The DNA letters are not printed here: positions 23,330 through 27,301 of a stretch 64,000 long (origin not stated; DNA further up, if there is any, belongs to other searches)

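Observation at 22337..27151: Orphan operon: 1223-aa secretin with about eight tandem N-modules and a Pro-rich tail, followed by a lipoprotein, with no secretion machinery nearby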

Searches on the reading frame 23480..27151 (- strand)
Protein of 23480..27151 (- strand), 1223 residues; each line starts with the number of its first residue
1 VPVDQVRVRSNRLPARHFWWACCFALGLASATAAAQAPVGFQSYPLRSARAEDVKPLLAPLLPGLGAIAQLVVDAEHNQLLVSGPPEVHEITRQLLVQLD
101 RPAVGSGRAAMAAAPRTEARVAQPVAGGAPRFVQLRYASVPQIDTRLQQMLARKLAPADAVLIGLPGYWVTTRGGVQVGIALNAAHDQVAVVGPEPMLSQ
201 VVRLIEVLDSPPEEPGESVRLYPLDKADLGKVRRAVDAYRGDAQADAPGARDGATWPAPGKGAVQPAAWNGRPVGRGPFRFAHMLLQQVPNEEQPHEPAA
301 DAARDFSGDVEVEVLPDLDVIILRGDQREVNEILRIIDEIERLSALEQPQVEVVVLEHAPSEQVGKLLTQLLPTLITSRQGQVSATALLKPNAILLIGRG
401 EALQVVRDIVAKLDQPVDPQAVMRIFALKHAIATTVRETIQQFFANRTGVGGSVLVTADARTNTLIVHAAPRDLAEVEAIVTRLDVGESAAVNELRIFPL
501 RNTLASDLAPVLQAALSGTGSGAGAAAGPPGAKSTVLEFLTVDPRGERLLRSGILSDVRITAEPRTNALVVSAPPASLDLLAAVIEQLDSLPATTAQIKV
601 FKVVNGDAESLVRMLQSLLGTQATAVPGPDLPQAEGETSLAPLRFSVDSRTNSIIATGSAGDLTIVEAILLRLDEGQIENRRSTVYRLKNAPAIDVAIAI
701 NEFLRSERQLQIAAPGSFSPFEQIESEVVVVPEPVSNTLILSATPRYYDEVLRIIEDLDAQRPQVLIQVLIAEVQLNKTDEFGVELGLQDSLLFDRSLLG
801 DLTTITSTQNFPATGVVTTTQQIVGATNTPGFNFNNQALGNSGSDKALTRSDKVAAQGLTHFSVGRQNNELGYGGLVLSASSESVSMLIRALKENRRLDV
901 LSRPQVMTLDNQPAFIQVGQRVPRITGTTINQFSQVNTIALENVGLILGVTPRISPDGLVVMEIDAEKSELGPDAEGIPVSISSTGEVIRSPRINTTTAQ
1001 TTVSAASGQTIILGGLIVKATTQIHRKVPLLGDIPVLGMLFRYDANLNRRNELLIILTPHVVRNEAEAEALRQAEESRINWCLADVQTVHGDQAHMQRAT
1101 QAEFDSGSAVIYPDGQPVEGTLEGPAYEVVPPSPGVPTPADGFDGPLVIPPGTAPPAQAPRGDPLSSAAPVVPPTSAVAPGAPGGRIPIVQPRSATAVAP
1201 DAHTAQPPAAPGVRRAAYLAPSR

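Call 3: search_protein_families(library=pfam, proteins=[window:23480-27151:-], max_evalue=1)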
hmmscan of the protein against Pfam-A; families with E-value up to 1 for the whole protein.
window:23480-27151:- (1223 aa): 2 families
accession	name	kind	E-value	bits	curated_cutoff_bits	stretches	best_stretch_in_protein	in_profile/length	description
PF03958.22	Secretin_N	-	1.9e-76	252.7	28.2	8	496-591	2-66/69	Bacterial type II/III secretion system short domain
PF00263.26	Secretin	-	9.6e-45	152.6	27.5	1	891-1063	1-169/169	Bacterial type II and III secretion system protein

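Call 4: search_protein_families(library=ncbifam, proteins=[window:23480-27151:-], max_evalue=0.1)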
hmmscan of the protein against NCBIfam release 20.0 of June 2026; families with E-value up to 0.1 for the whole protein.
window:23480-27151:- (1223 aa): 9 families
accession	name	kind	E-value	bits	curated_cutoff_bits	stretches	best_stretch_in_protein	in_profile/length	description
TIGR02517.1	type_II_gspD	equivalog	1e-119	400.7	351.35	4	596-1071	160-599/600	type II secretion system secretin GspD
TIGR02515.1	IV_pilus_PilQ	subfamily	3.1e-62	211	284.35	2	729-1062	136-427/428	type IV pilus secretin PilQ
TIGR02519.1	pilus_MshL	equivalog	4.9e-42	143.9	250.2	1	738-1062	9-290/290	pilus (MSHA type) biogenesis protein MshL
TIGR02516.1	type_III_yscC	equivalog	1.4e-39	135.9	238.45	3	647-1063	108-462/463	type III secretion system outer membrane ring subunit SctC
NF010083.0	PRK13568.1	equivalog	4.8e-33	114.5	554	2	889-1063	256-418/419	DNA uptake porin HofQ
NF042912.1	Amuc_1098_fam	equivalog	5.3e-25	87.6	750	2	974-1062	708-796/805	Amuc_1098 family type IV pilus outer membrane protein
NF011873.0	PRK15346.1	equivalog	8.9e-22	77.4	524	1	867-1046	313-478/499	EscC/YscC/HrcC family type III secretion system outer membrane ring protein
NF007851.2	PRK10560.1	exception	6.3e-19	68.1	598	1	888-1063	247-410/412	DNA uptake porin HofQ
TIGR02520.1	pilus_B_mal_scr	equivalog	3.8e-06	25.7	287.65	1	884-1020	338-476/513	PilN family type IVB pilus formation outer membrane protein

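Call 6: find_encoding_contigs(protein=window:23480-27151:-, flank=10000, max_places=6)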
Protein window:23480-27151:- (1223 aa): no gene with exactly this product is on record in the collection.

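Call 7: find_homologous_proteins(query=window:23480-27151:-, max_evalue=1e-10)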
Query window:23480-27151:- (1223 aa): 271 proteins with E <= 1e-10 among 8000 candidates; the best 120 are listed.
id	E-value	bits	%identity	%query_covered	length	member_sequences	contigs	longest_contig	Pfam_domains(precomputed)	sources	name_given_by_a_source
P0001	0.0e+0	2568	100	98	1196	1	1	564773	PF03958.23,PF00263.27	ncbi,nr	ncbi:MAG: hypothetical protein K1X74_01930 [Pirellulales bacterium]|nr:hypothetical protein [Pirellu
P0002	0.0e+0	1344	56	95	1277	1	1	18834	PF03958.23,PF00263.27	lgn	-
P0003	0.0e+0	1343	58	91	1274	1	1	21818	PF03958.23,PF00263.27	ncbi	-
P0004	0.0e+0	1338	56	96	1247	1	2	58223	PF03958.23,PF00263.27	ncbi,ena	-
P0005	0.0e+0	1321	58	92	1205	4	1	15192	PF03958.23,PF00263.27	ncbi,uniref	ncbi:Secretin GspD 2 (General secretion pathway protein D 2) (GspD) (GspD-beta secretin) (Type II se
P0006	0.0e+0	1318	57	94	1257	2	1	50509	PF03958.23,PF00263.27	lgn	-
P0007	0.0e+0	1316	58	91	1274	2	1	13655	PF03958.23,PF00263.27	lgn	-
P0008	0.0e+0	1297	57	91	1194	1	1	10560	PF03958.23,PF00263.27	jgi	-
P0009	0.0e+0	1244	60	83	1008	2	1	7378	PF03958.23,PF00263.27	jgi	-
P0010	0.0e+0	1210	53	96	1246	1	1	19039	PF03958.23,PF00263.27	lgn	-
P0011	0.0e+0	1199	52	93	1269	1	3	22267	PF03958.23,PF00263.27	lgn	-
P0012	0.0e+0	1195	53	93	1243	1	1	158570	PF03958.23,PF00263.27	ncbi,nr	ncbi:MAG: hypothetical protein KF708_15500 [Pirellulales bacterium]|nr:hypothetical protein [Pirellu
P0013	0.0e+0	1186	55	87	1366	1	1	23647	PF03958.23,PF00263.27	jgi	-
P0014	0.0e+0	1185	52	94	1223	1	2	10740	PF03958.23,PF00263.27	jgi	-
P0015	0.0e+0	1184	54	88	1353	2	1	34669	PF03958.23,PF00263.27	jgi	-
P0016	0.0e+0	1139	52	89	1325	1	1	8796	PF03958.23,PF00263.27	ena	-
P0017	0.0e+0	1138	49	98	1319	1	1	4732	PF03958.23,PF00263.27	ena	-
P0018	0.0e+0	1136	49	96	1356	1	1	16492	PF03958.23,PF00263.27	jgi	jgi:type II secretion system protein D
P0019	0.0e+0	1135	51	91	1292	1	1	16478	PF03958.23,PF00263.27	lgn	-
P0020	0.0e+0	1128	49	98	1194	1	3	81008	PF03958.23,PF00263.27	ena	-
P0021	0.0e+0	1121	51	92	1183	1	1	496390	PF03958.23,PF00263.27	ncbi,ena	-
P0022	0.0e+0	1120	50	94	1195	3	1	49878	PF03958.23,PF00263.27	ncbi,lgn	-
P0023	0.0e+0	1115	53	88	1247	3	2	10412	PF03958.23,PF00263.27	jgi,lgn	jgi:type II secretion system protein D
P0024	0.0e+0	1107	52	85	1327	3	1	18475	PF02983.20,PF03958.23,PF00263.27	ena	-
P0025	0.0e+0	1102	51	92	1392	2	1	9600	PF03958.23,PF00263.27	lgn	-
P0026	0.0e+0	1101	50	87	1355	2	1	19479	PF03958.23,PF00263.27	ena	-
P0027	0.0e+0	1097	51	89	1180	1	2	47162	PF03958.23,PF00263.27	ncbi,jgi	-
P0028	0.0e+0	1097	51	91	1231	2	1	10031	PF03958.23,PF00263.27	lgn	-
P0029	0.0e+0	1095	50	94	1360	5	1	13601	PF03958.23,PF00263.27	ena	-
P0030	0.0e+0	1095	53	86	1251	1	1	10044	PF03958.23,PF00263.27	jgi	-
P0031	0.0e+0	1093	50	88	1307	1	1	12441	PF03958.23,PF00263.27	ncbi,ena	-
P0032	0.0e+0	1092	50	88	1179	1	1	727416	PF03958.23,PF00263.27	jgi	jgi:type II secretion system protein D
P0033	0.0e+0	1091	51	95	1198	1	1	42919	PF03958.23,PF00263.27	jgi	-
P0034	0.0e+0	1091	49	97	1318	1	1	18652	PF03958.23,PF00263.27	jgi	-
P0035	0.0e+0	1085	51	92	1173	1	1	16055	PF03958.23,PF00263.27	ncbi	ncbi:MAG: secretin N-terminal domain-containing protein [Pirellulales bacterium]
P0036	0.0e+0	1084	59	75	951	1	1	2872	PF03958.23,PF00263.27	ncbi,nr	ncbi:MAG: hypothetical protein JNG90_15310, partial [Planctomycetaceae bacterium]|nr:hypothetical pr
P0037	0.0e+0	1084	50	95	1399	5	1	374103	PF03958.23,PF00263.27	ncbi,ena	-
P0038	0.0e+0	1080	51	90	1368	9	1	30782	PF03958.23,PF00263.27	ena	-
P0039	0.0e+0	1075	51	86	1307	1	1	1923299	PF03958.23,PF00263.27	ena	-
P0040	0.0e+0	1073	51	89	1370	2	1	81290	PF03958.23,PF00263.27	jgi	-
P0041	0.0e+0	1073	51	87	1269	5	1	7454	PF03958.23,PF00263.27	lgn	-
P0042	0.0e+0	1072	48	92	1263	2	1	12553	PF02983.20,PF03958.23,PF00263.27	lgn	-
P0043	0.0e+0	1071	51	86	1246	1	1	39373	PF03958.23,PF00263.27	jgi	-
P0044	0.0e+0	1071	50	87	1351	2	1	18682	PF03958.23,PF00263.27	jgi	-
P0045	0.0e+0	1071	47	95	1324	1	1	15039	PF03958.23,PF00263.27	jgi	-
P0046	0.0e+0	1070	51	86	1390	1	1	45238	PF03958.23,PF00263.27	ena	-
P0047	0.0e+0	1067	50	92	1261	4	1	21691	PF03958.23,PF00263.27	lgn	-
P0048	0.0e+0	1067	52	86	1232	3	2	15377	PF03958.23,PF00263.27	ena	-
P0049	0.0e+0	1064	47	95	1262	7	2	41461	PF03958.23,PF00263.27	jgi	-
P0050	0.0e+0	1064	49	91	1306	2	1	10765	PF03958.23,PF00263.27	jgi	-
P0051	0.0e+0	1064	48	98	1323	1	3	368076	PF03958.23,PF00263.27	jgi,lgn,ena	-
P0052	0.0e+0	1064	50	91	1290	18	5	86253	PF03958.23,PF00263.27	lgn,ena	-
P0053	0.0e+0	1063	50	89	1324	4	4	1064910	PF03958.23,PF00263.27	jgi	jgi:general secretion pathway protein D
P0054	0.0e+0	1061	57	70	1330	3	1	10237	PF03958.23,PF00263.27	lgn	-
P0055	0.0e+0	1061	52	86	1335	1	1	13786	PF03958.23,PF00263.27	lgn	-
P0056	0.0e+0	1049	46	91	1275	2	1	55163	PF03958.23,PF00263.27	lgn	-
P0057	0.0e+0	1048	51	86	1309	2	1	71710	PF03958.23,PF00263.27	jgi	jgi:general secretion pathway protein D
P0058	0.0e+0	1046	51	86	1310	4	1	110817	PF03958.23,PF00263.27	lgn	-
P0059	0.0e+0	1042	47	98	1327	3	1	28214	PF03958.23,PF00263.27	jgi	-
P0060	0.0e+0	1039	48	87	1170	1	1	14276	PF03958.23,PF00263.27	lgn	-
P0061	0.0e+0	1039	55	73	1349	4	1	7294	PF03958.23,PF00263.27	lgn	-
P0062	0.0e+0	1039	49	89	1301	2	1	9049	PF03958.23,PF00263.27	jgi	jgi:type II secretion system protein D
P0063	0.0e+0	1039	54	80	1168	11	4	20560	PF03958.23,PF00263.27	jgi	jgi:type II secretion system protein D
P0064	0.0e+0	1037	48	91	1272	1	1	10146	PF03958.23,PF00263.27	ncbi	-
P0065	0.0e+0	1037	49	88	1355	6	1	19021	PF02983.20,PF03958.23,PF00263.27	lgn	-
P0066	0.0e+0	1036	46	97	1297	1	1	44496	PF03958.23,PF00263.27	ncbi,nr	ncbi:MAG: hypothetical protein HY288_00900 [Planctomycetia bacterium]|nr:hypothetical protein [Planc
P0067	0.0e+0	1036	53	83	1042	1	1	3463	PF03958.23,PF00263.27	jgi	-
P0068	0.0e+0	1036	50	91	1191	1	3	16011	PF03958.23,PF00263.27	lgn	-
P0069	0.0e+0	1035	50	87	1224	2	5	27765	PF03958.23,PF00263.27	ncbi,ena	-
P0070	0.0e+0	1035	48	93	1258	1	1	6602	PF03958.23,PF00263.27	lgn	-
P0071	0.0e+0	1034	51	81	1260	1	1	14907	PF03958.23,PF00263.27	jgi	-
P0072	0.0e+0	1034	48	88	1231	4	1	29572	PF03958.23,PF00263.27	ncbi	-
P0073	0.0e+0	1034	47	91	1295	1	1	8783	PF03958.23,PF00263.27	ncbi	-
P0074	0.0e+0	1033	49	87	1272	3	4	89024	PF03958.23,PF00263.27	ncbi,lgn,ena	-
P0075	0.0e+0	1032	51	82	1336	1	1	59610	PF03958.23,PF00263.27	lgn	-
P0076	0.0e+0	1032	49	91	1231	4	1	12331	PF03958.23,PF00263.27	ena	-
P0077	0.0e+0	1032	48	89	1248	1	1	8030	PF03958.23,PF00263.27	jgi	jgi:type II secretion system protein D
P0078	0.0e+0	1031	51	85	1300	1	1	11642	PF03958.23,PF00263.27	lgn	-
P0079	0.0e+0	1031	46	90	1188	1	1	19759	PF03958.23,PF00263.27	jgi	jgi:type II secretion system protein D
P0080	0.0e+0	1031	52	83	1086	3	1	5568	PF03958.23,PF00263.27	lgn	-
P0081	0.0e+0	1030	49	90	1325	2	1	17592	PF03958.23,PF00263.27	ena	-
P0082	0.0e+0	1030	46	97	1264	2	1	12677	PF03958.23,PF00263.27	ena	-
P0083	0.0e+0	1029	49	91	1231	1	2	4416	PF03958.23,PF00263.27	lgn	-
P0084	0.0e+0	1029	52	81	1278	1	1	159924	PF03958.23,PF00263.27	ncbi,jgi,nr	ncbi:MAG: hypothetical protein KJ000_20805 [Pirellulaceae bacterium]|nr:hypothetical protein [Pirell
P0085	0.0e+0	1029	56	74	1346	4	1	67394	PF03958.23,PF00263.27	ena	-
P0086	0.0e+0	1029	53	79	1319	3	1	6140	PF03958.23,PF00263.27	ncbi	ncbi:MAG: secretin N-terminal domain-containing protein [Planctomycetaceae bacterium]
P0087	0.0e+0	1028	49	90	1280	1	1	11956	PF03958.23,PF00263.27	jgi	-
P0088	0.0e+0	1027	49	88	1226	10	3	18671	PF03958.23,PF00263.27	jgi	-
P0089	0.0e+0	1027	51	81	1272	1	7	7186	PF03958.23,PF00263.27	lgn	-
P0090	0.0e+0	1025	50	86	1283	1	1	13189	PF03958.23,PF00263.27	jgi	jgi:type II secretion system protein D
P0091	0.0e+0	1024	58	69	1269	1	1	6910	PF03958.23,PF00263.27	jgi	-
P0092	0.0e+0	1024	57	69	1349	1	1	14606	PF03958.23,PF00263.27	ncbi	-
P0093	0.0e+0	1023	49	88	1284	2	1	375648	PF03958.23,PF00263.27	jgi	-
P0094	0.0e+0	1022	48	89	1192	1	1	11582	PF03958.23,PF00263.27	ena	-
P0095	0.0e+0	1021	48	89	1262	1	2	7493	PF03958.23,PF00263.27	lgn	-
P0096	0.0e+0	1020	49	89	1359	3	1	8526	PF03958.23,PF00263.27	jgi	-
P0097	0.0e+0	1020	49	86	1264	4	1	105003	PF03958.23,PF00263.27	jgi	jgi:general secretion pathway protein D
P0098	0.0e+0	1019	50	82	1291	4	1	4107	PF03958.23,PF00263.27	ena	-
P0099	0.0e+0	1014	46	90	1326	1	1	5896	PF03958.23,PF00263.27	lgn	-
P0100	0.0e+0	1013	60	66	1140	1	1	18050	PF03958.23,PF00263.27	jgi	jgi:general secretion pathway protein D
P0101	1.9e-298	1011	50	84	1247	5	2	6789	PF03958.23,PF00263.27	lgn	-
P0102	2.4e-297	1008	46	95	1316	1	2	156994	PF03958.23,PF00263.27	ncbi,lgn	-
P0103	5.0e-297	1007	48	91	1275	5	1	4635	PF03958.23,PF00263.27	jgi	-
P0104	2.1e-296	1005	48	89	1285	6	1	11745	PF03958.23,PF00263.27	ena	-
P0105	4.1e-296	1004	45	96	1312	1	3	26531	PF03958.23,PF00263.27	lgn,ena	-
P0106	6.0e-296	1003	49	84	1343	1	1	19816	PF03958.23,PF00263.27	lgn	-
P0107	1.9e-295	1001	55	73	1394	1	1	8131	PF03958.23,PF00263.27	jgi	-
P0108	2.5e-295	1001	47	89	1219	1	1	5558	PF03958.23,PF00263.27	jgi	jgi:type II secretion system protein D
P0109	3.1e-295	1001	48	90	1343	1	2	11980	PF03958.23,PF00263.27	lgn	-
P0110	8.4e-295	999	47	93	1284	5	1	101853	PF03958.23,PF00263.27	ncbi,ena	-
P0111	4.8e-294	997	47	92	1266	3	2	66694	PF03958.23,PF00263.27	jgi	-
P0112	5.6e-294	996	48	87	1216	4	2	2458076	PF03958.23,PF00263.27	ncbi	ncbi:MAG: secretin N-terminal domain-containing protein [Pirellulaceae bacterium]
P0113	3.8e-293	994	47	91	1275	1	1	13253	PF02983.20,PF03958.23,PF00263.27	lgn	-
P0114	1.2e-292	992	48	89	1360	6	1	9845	PF03958.23,PF00263.27,PF23253.2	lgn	-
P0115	1.3e-291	989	48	87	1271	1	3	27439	PF03958.23,PF00263.27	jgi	-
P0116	2.3e-291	988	47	91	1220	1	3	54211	PF03958.23,PF00263.27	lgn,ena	-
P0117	3.6e-291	987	47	93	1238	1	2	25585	PF03958.23,PF00263.27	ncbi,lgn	-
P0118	1.4e-290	985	47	90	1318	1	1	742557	PF03958.23,PF00263.27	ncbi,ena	-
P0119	4.6e-290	983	46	96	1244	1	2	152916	PF03958.23,PF00263.27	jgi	jgi:type II secretion system protein D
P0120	1.1e-289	982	56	71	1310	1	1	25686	PF02983.20,PF03958.23,PF00263.27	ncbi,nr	ncbi:MAG: hypothetical protein JW809_19890 [Pirellulales bacterium]|nr:hypothetical protein [Pirellu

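Call 8: find_encoding_contigs(protein=P0001, flank=10000, max_places=3)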
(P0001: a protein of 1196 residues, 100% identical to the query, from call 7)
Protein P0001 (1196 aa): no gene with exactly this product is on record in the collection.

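Call 9: find_encoding_contigs(protein=P0012, flank=10000, max_places=2)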
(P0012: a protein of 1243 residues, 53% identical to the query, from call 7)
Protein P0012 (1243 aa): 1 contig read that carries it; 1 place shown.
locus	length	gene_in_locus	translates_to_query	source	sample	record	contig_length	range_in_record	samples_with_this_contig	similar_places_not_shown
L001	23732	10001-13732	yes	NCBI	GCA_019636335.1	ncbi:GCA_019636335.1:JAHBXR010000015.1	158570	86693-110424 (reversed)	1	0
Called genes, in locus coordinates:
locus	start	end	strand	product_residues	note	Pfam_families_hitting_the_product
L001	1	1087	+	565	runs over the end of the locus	PF05157:MshEN, PF13604:AAA_30 (faint), PF00437:T2SSE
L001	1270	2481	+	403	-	PF28597:T2SSF_N, PF00482:T2SSF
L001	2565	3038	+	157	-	PF08334:T2SSG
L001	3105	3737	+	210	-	-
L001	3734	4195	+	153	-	-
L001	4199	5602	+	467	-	PF11612:T2SSJ (faint)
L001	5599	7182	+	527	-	PF12836:HHH_3 (faint), PF21687:T2SSK_1st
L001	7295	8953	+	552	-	-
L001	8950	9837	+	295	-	-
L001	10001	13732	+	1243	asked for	PF03958:Secretin_N, PF00263:Secretin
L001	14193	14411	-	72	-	-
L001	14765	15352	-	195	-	PF04972:BON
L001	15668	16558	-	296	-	PF03009:GDPD (faint)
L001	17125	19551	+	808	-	PF03176:MMPL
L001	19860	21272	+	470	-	PF03951:Gln-synt_N, PF00120:Gln-synt_C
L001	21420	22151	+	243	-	PF03737:RraA-like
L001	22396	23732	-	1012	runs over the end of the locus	PF00578:AhpC-TSA (weak), PF08534:Redoxin, PF14559:TPR_19 (weak), PF13432:TPR_16, PF14559:TPR_19 (weak), PF00515:TPR_1 (weak), PF07719:TPR_2 (weak), PF14559:TPR_19, +19 more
